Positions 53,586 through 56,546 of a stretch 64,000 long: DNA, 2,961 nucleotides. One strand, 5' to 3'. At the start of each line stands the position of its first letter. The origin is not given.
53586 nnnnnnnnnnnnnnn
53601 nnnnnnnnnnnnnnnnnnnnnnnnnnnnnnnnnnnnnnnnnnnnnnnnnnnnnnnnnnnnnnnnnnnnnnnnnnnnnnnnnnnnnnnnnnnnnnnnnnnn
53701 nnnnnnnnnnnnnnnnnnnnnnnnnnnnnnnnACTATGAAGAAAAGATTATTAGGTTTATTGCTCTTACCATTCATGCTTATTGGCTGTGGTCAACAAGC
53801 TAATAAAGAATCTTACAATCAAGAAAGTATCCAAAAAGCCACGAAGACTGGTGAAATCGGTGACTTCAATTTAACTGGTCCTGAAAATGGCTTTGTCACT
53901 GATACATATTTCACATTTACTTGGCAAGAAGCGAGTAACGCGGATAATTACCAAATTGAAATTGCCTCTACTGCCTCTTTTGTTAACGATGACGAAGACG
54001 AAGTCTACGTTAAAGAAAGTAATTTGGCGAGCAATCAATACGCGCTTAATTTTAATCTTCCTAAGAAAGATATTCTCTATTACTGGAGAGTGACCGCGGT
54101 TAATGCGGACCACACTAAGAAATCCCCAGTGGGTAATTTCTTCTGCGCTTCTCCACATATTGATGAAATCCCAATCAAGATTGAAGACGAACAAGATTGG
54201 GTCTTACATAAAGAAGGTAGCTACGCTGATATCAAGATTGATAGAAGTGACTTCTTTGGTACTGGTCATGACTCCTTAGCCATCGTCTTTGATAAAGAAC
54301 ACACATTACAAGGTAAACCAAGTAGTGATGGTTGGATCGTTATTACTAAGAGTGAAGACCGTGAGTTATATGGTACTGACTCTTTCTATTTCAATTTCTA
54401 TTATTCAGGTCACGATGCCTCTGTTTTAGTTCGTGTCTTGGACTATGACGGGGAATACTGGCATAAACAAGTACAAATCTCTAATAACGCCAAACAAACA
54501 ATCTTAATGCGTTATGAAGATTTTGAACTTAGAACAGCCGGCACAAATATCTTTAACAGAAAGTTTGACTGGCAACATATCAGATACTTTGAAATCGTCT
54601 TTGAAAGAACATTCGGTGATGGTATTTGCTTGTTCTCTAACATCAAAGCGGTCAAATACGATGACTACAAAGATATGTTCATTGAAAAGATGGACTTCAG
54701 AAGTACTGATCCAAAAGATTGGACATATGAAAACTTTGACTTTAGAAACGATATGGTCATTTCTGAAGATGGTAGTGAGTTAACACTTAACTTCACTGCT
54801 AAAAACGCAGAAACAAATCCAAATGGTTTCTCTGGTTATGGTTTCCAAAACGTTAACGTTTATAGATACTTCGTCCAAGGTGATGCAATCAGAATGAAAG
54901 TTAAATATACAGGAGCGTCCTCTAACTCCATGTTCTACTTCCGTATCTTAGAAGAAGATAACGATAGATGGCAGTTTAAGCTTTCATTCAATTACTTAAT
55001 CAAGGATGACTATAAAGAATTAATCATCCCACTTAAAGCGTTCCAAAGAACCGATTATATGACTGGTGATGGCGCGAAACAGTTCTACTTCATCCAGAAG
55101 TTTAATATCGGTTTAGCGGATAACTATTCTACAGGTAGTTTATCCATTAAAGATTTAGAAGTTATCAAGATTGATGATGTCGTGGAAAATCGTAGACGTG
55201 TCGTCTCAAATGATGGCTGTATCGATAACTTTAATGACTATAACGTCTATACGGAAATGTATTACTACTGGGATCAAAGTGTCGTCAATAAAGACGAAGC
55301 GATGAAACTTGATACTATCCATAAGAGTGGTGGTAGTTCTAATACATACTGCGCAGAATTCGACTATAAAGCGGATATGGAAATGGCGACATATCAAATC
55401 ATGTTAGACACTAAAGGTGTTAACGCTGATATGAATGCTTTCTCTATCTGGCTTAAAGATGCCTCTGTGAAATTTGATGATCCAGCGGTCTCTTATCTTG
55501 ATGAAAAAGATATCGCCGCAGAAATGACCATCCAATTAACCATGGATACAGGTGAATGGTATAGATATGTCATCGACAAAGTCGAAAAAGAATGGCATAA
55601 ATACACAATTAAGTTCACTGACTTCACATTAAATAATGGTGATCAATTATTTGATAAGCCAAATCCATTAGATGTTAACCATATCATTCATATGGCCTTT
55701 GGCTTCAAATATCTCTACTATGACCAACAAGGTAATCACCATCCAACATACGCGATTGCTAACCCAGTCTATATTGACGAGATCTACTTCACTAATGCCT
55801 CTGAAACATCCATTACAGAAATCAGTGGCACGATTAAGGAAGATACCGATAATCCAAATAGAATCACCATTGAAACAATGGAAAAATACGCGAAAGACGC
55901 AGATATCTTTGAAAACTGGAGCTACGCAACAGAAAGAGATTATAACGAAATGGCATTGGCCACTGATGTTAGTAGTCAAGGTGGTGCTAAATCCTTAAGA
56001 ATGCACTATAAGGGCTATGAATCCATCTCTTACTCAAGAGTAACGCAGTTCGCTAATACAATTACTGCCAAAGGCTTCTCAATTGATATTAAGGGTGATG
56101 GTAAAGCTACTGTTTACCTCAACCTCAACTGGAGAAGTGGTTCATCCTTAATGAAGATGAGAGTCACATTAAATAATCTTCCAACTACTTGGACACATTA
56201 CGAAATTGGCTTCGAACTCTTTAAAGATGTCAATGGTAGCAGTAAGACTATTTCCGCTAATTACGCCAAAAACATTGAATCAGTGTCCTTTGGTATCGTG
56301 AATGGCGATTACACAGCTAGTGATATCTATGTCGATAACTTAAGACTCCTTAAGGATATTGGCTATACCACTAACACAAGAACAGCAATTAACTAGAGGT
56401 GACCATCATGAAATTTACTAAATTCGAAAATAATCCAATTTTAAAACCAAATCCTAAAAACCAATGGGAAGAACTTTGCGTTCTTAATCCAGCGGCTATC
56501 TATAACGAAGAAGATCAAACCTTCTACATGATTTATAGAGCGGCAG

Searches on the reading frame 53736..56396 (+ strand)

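Call 57: search_protein_families(library=pfam, proteins=[window:53736-56396:+], max_evalue=0.0001)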
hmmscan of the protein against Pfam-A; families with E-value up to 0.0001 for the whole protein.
window:53736-56396:+ (886 aa): 1 family
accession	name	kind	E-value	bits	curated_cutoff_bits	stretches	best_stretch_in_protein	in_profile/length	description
PF08547.18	CIA30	-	6.4e-09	36.5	24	0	744-855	42-146/157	Complex I intermediate-associated protein 30 (CIA30)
